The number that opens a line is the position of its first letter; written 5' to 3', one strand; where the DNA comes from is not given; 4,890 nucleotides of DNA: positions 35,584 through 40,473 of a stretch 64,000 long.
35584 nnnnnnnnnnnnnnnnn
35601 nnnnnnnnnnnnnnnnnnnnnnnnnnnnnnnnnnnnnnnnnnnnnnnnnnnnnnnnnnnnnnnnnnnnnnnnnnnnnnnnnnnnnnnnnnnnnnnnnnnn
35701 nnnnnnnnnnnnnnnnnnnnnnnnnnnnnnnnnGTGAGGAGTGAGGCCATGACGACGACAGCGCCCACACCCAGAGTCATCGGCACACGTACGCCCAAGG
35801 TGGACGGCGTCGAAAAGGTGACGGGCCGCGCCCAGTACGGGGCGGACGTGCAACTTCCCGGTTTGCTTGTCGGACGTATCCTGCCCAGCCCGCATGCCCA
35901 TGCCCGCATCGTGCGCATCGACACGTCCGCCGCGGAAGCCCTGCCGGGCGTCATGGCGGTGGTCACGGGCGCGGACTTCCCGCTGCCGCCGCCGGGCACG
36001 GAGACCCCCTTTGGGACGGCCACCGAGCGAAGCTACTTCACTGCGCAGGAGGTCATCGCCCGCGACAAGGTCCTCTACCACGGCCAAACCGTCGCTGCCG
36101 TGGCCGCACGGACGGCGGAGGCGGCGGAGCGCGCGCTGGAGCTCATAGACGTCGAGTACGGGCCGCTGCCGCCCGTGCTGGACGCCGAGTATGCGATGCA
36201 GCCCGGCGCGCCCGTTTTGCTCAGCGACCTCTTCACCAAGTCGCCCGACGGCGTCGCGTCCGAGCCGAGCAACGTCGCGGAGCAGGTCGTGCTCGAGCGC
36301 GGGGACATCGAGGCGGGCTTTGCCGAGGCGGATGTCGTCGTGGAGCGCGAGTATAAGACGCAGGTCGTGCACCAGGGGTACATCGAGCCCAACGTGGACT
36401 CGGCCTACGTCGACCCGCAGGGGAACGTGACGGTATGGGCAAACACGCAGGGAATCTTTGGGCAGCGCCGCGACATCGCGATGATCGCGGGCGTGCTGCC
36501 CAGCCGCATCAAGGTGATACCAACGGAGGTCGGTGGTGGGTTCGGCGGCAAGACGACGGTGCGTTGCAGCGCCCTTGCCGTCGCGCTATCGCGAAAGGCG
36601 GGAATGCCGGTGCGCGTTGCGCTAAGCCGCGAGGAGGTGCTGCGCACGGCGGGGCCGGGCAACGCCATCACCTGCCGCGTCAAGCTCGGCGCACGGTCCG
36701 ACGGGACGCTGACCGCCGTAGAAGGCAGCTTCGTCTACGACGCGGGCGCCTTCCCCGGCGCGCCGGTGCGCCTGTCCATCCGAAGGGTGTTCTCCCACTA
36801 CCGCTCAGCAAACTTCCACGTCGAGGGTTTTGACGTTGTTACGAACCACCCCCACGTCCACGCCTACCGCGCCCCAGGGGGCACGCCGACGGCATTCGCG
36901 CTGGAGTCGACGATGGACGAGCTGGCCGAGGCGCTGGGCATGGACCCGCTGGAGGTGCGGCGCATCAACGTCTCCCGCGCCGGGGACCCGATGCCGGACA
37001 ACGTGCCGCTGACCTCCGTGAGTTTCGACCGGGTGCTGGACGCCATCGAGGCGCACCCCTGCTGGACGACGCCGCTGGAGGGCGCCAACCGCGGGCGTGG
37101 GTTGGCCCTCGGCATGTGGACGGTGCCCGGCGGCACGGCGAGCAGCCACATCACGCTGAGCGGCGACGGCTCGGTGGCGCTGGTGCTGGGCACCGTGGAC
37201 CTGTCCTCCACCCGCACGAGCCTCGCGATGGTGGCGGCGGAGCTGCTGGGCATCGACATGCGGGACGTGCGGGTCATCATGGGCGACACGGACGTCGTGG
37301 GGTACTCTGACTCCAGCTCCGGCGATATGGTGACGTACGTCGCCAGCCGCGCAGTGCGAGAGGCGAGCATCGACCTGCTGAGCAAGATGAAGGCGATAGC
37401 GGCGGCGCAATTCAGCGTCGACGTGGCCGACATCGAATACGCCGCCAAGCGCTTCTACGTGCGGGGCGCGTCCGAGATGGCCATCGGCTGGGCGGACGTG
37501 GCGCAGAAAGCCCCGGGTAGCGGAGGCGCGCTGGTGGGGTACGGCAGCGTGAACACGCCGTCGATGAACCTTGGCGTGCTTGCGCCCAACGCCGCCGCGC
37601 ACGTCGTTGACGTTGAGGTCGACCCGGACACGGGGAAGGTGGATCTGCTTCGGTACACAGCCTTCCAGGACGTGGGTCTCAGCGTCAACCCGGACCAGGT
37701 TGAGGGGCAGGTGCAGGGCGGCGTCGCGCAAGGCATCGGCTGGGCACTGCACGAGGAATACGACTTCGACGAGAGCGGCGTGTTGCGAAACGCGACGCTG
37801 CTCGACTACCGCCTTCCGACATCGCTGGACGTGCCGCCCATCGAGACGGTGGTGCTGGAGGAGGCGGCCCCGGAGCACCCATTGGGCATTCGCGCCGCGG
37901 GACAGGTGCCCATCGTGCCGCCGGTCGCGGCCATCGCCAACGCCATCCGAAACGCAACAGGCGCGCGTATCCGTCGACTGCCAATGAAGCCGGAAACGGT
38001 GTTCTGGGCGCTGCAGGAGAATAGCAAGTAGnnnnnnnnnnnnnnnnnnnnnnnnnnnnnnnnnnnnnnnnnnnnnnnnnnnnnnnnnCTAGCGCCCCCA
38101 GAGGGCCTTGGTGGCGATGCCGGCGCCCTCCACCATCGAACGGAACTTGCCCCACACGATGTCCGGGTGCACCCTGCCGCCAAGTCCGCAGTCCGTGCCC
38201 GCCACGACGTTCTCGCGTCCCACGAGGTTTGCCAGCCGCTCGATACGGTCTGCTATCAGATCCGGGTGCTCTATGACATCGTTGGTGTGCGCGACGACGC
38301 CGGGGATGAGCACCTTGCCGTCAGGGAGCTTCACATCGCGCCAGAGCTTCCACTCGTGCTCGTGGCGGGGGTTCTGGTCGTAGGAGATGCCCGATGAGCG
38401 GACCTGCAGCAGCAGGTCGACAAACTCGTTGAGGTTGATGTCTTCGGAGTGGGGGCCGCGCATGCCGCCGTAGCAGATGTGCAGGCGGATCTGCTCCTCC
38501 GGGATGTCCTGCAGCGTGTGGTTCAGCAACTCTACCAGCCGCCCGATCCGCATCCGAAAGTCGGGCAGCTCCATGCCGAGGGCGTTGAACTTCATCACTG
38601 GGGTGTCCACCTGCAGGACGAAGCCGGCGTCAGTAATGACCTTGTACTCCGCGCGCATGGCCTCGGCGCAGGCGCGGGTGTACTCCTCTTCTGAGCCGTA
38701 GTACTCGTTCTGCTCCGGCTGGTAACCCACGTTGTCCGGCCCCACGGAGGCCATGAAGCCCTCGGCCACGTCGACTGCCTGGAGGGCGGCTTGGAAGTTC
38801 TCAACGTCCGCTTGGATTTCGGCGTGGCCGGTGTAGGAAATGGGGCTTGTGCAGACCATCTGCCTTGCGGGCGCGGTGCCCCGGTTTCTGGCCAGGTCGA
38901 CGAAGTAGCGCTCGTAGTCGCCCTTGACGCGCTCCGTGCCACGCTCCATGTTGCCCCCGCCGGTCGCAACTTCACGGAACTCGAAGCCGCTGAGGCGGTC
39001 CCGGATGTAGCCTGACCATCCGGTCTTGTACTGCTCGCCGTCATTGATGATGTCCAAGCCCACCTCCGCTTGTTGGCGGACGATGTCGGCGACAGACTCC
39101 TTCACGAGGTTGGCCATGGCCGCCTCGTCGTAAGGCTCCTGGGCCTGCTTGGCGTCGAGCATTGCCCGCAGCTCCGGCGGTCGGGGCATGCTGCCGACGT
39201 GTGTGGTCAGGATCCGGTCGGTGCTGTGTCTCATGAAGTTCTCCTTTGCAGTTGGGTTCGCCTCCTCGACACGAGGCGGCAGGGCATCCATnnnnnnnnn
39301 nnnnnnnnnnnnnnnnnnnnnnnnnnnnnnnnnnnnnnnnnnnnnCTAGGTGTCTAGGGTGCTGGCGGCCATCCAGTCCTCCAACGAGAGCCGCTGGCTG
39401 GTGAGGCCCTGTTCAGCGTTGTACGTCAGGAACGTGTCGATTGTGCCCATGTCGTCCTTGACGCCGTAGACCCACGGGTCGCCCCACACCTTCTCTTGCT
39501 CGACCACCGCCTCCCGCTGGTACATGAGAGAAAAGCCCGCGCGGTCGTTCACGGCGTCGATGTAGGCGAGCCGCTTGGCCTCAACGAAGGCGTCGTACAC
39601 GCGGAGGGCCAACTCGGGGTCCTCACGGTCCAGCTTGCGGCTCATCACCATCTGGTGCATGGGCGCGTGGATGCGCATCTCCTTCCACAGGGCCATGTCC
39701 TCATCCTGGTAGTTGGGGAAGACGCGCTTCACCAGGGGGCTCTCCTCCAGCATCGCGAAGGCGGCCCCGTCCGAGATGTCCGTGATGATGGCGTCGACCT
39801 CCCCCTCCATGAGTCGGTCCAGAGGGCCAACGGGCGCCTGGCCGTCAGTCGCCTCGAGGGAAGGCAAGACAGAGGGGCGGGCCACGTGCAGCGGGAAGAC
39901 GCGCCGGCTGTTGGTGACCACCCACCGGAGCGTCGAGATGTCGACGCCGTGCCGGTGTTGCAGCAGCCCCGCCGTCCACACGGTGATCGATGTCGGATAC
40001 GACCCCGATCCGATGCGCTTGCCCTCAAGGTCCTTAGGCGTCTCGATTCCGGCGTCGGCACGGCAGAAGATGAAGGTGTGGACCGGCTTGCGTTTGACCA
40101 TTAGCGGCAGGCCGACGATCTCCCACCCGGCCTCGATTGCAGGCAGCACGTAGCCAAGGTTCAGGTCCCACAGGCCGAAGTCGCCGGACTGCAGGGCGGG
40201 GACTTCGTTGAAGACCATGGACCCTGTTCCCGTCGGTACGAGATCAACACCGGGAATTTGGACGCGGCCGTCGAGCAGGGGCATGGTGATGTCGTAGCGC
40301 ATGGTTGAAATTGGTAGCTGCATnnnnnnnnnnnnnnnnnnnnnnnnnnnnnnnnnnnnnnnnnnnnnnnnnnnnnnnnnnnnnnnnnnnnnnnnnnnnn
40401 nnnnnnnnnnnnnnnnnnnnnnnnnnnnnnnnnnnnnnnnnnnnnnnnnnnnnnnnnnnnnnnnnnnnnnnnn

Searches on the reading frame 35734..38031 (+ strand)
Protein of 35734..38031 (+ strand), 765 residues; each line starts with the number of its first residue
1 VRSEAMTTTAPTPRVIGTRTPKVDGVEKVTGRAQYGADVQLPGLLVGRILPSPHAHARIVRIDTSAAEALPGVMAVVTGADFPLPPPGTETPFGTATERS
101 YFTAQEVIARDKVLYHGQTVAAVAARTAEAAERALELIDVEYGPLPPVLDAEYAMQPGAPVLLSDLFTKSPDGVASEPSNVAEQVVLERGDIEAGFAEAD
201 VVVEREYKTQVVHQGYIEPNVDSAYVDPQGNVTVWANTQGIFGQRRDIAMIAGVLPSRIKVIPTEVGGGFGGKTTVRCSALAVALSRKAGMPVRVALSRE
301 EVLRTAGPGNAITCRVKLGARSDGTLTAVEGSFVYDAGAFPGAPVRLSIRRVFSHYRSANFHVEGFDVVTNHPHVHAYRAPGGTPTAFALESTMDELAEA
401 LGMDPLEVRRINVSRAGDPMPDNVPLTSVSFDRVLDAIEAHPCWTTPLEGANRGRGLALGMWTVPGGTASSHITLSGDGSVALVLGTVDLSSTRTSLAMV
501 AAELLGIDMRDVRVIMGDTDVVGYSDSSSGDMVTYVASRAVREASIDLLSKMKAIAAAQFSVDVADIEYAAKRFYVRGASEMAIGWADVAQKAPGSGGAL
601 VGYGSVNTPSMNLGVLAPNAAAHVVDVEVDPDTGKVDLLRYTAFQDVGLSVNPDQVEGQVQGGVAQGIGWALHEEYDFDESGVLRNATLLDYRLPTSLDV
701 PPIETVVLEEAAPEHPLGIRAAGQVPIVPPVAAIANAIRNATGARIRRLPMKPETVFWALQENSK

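Call 61: search_protein_families(library=pfam, proteins=[window:35734-38031:+], max_evalue=0.00001)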
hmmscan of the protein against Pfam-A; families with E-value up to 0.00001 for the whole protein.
window:35734-38031:+ (765 aa): 3 families
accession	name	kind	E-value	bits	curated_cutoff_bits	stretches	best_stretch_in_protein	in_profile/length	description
PF02738.23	MoCoBD_1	-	1.1e-66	224.8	27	1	177-413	5-244/244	Molybdopterin cofactor-binding domain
PF20256.3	MoCoBD_2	-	3.8e-60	204.2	27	1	451-701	23-283/283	Molybdopterin cofactor-binding domain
PF01315.27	Ald_Xan_dh_C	-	7.8e-30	103.9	31.3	1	30-146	1-110/110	Aldehyde oxidase and xanthine dehydrogenase, a/b hammerhead domain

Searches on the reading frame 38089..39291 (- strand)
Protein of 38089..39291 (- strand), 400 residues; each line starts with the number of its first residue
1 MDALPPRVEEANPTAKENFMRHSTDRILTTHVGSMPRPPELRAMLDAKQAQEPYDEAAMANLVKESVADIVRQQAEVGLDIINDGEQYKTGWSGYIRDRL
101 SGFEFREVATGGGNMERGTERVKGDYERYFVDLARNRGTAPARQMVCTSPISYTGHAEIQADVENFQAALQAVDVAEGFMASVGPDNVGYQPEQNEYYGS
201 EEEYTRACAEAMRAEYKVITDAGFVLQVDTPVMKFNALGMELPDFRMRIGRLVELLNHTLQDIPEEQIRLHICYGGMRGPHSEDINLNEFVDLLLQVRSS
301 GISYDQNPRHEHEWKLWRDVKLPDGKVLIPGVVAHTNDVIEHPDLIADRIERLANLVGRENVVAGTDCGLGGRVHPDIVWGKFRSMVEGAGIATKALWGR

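Call 61: search_protein_families(library=pfam, proteins=[window:38089-39291:-], max_evalue=0.00001)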
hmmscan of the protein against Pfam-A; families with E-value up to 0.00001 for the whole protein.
window:38089-39291:- (400 aa): 1 family
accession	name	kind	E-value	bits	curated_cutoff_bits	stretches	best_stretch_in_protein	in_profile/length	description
PF01717.24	Meth_synt_2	-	9.6e-15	55.1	21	1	28-105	2-78/324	Cobalamin-independent synthase, Catalytic domain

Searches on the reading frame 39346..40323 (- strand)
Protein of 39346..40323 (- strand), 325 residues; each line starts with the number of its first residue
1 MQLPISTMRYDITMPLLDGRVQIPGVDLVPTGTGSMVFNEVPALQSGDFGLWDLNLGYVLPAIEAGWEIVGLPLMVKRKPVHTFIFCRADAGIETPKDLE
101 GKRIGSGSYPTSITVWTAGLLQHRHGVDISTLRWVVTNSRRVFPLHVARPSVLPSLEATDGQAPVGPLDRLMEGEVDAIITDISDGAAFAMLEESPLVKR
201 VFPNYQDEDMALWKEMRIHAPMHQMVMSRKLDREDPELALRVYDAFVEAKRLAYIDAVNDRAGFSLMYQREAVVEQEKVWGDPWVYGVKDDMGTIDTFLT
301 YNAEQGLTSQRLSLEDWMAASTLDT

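Call 61: search_protein_families(library=pfam, proteins=[window:39346-40323:-], max_evalue=0.00001)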
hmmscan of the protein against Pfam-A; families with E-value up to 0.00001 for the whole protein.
window:39346-40323:- (325 aa): 1 family
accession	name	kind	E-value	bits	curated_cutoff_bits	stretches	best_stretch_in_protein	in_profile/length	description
PF09084.16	NMT1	-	7e-06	26.5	20.5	0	47-143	43-133/216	NMT1/THI5 like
